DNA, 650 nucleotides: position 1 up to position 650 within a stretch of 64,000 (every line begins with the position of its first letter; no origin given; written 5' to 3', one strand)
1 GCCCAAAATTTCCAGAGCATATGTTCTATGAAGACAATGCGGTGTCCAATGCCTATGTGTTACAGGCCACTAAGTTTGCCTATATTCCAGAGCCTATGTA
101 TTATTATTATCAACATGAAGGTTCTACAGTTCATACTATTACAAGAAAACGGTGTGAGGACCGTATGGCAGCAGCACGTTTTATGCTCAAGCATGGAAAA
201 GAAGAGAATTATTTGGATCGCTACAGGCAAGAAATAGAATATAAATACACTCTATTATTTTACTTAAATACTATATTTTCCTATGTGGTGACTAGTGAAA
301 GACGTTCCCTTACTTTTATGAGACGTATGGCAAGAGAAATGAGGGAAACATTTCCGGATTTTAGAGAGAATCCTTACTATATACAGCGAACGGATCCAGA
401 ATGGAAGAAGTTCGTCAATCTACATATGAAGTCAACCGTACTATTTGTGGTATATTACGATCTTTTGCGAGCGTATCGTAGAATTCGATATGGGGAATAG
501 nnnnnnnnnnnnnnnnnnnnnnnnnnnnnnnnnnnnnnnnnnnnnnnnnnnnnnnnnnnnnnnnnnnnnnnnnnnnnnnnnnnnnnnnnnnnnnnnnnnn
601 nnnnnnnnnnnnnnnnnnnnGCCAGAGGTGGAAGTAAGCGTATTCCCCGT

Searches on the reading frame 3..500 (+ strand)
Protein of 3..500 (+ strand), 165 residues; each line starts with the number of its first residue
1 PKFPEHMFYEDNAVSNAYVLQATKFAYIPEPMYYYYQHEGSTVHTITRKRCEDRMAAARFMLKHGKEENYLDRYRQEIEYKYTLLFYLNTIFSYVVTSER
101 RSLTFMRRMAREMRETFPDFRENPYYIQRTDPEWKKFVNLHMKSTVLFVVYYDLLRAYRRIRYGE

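Call 9: search_protein_families(library=pfam, proteins=[window:3-500:+])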
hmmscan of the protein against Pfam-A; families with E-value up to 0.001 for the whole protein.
window:3-500:+ (165 aa): 0 families
